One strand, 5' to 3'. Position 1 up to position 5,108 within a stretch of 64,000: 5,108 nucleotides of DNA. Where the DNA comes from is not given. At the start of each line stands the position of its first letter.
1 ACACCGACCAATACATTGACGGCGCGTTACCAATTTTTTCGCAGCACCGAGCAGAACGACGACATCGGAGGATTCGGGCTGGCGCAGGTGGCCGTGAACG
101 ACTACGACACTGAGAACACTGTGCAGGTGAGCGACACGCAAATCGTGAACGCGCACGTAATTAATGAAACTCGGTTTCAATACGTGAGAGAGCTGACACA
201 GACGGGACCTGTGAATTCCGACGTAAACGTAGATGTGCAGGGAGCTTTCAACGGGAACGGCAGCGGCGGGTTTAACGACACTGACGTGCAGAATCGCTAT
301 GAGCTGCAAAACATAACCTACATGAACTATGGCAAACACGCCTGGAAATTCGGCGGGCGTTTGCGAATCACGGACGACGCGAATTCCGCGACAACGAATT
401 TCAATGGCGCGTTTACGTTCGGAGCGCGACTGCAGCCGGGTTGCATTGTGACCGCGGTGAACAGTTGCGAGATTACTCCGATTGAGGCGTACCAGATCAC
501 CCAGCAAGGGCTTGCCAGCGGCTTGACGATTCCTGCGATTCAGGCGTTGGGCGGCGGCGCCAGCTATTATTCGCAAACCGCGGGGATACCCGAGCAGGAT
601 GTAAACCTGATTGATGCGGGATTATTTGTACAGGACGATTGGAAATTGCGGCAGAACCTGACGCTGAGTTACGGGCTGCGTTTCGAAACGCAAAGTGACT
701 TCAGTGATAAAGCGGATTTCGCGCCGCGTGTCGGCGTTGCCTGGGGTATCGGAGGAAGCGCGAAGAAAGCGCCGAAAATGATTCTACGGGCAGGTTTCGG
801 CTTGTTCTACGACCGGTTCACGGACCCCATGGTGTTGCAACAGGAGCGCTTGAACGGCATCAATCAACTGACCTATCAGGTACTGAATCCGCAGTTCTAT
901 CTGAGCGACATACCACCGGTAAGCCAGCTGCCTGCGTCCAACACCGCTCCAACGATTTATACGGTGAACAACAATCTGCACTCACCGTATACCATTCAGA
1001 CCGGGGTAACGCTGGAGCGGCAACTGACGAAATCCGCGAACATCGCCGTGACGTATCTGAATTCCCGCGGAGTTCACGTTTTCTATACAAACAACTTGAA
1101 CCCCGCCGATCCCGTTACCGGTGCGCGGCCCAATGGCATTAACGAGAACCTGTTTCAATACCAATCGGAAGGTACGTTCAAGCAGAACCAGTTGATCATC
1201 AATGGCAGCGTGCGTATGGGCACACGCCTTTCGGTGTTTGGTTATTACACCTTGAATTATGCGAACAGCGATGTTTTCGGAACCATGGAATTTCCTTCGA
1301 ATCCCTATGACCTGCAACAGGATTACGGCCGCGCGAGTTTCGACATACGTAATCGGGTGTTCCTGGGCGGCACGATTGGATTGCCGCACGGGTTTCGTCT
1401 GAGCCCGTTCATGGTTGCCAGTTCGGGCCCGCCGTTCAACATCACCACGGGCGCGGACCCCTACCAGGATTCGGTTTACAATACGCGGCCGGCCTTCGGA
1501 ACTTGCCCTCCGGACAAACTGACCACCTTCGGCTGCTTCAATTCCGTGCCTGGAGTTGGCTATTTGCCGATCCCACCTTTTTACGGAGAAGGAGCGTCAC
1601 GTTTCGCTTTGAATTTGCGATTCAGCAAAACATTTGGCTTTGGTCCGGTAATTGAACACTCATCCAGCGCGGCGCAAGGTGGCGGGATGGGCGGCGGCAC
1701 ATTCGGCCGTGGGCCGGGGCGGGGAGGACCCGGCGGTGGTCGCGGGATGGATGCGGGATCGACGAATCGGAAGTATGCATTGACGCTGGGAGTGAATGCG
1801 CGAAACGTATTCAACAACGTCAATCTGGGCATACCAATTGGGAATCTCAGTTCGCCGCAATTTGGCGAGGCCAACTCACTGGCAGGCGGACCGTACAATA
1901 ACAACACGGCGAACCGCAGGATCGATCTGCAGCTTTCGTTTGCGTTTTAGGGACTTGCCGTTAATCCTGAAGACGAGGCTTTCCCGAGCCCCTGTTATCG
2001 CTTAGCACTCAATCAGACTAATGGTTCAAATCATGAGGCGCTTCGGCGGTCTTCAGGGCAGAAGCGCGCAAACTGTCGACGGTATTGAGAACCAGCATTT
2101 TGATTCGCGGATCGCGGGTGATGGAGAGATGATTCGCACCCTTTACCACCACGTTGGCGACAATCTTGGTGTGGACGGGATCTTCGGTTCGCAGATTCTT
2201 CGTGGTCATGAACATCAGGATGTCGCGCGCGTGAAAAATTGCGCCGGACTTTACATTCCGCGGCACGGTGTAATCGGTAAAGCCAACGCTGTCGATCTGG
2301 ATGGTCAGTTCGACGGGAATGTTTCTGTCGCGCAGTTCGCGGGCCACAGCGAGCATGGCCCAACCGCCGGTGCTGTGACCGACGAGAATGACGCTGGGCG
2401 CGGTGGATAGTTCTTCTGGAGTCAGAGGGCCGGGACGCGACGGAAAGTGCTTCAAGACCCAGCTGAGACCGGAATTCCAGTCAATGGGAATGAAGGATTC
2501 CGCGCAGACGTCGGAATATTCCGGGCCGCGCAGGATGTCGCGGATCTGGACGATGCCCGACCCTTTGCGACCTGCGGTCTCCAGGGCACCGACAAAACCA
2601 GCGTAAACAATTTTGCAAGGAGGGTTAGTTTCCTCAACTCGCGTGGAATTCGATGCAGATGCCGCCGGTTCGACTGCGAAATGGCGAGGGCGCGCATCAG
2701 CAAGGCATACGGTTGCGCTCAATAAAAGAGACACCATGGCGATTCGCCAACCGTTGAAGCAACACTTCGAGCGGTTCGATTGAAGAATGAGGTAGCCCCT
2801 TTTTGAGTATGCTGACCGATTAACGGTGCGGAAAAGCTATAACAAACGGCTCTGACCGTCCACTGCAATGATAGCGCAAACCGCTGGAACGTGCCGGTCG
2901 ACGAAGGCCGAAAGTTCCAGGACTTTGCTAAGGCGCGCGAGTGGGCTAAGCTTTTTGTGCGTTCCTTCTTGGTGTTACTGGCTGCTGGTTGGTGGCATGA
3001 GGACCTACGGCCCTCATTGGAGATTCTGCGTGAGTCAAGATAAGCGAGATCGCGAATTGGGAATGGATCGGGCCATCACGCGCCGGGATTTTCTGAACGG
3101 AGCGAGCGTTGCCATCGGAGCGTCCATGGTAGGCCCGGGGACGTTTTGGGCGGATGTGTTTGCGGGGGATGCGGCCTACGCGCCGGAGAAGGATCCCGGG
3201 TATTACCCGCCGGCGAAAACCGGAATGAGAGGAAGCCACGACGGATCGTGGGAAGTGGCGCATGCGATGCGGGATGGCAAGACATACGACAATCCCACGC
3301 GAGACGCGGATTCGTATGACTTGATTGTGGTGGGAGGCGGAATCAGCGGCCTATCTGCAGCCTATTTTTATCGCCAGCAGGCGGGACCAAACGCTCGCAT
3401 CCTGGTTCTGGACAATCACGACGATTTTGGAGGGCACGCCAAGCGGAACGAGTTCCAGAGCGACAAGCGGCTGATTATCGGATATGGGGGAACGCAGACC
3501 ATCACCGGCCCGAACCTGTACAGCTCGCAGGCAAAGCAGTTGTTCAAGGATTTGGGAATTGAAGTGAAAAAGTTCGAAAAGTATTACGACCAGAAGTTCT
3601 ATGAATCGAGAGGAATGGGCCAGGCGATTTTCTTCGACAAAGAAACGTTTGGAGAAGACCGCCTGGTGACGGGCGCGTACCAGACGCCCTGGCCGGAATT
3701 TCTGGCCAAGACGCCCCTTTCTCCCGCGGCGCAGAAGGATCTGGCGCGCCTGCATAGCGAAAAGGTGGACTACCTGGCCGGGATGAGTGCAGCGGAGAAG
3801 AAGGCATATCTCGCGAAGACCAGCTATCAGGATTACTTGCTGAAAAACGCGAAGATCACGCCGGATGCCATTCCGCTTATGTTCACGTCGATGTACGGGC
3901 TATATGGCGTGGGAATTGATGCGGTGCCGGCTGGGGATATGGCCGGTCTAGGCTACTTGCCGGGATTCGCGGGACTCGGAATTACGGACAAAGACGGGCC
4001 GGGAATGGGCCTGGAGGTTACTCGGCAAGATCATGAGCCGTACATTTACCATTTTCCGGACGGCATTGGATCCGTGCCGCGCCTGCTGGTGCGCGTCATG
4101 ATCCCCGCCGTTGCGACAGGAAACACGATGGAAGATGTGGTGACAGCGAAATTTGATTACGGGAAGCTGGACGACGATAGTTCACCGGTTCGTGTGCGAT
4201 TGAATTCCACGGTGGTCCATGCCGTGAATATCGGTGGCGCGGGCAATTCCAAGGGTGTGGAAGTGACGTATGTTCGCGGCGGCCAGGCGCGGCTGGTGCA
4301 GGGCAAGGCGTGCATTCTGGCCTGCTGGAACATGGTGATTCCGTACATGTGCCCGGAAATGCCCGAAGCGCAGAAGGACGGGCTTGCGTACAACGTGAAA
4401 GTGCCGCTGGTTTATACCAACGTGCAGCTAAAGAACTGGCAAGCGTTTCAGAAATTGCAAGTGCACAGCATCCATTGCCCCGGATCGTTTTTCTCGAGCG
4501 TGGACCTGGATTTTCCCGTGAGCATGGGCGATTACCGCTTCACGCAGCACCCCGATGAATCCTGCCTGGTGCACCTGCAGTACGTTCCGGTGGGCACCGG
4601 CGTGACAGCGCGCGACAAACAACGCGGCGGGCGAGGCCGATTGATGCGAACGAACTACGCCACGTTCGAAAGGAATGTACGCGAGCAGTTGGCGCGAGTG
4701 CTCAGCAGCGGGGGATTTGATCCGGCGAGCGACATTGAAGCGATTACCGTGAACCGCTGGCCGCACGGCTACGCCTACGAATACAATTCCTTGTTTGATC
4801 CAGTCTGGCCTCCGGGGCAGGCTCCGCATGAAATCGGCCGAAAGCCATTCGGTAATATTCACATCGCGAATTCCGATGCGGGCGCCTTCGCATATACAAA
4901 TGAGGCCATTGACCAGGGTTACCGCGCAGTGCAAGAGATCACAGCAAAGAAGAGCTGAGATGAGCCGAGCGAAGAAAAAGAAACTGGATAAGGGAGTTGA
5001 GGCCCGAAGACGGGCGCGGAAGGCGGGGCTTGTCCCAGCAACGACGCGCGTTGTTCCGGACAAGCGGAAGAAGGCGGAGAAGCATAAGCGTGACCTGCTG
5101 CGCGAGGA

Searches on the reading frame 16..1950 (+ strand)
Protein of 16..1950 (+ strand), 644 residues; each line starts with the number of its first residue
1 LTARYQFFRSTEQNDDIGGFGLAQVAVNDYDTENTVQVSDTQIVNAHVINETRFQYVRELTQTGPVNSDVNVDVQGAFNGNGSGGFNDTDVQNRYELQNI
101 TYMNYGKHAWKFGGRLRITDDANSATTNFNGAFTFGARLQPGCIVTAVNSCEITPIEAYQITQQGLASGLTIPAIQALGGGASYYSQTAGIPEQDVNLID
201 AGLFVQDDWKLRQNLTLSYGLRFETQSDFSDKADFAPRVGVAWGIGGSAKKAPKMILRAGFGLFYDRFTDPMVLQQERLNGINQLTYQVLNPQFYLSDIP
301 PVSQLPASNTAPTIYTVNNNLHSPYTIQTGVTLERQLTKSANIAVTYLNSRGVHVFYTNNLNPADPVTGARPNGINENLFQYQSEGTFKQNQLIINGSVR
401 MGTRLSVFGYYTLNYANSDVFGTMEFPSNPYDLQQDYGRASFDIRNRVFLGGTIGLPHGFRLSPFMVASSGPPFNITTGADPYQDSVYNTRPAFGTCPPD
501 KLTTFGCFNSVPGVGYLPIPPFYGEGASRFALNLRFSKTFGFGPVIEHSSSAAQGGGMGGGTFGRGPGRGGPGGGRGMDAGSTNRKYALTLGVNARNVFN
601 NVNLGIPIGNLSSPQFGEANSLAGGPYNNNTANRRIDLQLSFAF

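Call 90: search_protein_families(library=pfam, proteins=[window:16-1950:+], max_evalue=0.00001)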
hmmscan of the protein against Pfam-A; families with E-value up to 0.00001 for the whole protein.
window:16-1950:+ (644 aa): 2 families
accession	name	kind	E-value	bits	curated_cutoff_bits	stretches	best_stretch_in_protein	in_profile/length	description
PF25183.1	OMP_b-brl_4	-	1.9e-53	182.5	30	2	230-626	433-834/838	Outer membrane beta barrel domain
PF00593.30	TonB_dep_Rec_b-barrel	-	1.8e-06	28.5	27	1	61-243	28-225/436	TonB dependent receptor-like, beta-barrel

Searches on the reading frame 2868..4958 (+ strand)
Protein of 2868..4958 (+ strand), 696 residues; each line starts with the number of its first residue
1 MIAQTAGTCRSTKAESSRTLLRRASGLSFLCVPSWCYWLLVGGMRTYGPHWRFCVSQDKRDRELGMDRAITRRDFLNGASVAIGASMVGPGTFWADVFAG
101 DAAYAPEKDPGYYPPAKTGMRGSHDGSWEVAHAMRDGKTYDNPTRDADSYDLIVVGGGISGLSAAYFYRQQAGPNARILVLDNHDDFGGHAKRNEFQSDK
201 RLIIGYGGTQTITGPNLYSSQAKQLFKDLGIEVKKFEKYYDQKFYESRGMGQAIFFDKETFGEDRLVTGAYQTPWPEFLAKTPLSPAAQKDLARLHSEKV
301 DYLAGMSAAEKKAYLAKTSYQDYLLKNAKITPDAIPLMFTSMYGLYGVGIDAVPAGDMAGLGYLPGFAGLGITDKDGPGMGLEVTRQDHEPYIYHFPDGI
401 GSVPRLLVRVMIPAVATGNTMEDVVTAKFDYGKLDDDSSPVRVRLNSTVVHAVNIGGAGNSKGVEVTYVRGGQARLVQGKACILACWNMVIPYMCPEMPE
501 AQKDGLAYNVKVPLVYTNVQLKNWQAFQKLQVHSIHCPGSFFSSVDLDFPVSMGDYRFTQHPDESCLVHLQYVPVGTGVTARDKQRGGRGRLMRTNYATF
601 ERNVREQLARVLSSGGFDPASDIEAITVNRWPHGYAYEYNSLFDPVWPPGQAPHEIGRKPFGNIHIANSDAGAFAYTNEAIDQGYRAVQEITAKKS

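Call 90: search_protein_families(library=pfam, proteins=[window:2868-4958:+], max_evalue=0.00001)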
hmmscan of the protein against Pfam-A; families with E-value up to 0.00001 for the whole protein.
window:2868-4958:+ (696 aa): 2 families
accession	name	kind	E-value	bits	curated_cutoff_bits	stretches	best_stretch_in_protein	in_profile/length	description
PF13450.12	NAD_binding_8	-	4.1e-12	46.6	21.9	1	154-228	1-67/68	NAD(P)-binding Rossmann-like domain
PF01266.30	DAO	-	3.5e-06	27.2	27.9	1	151-193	1-41/353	FAD dependent oxidoreductase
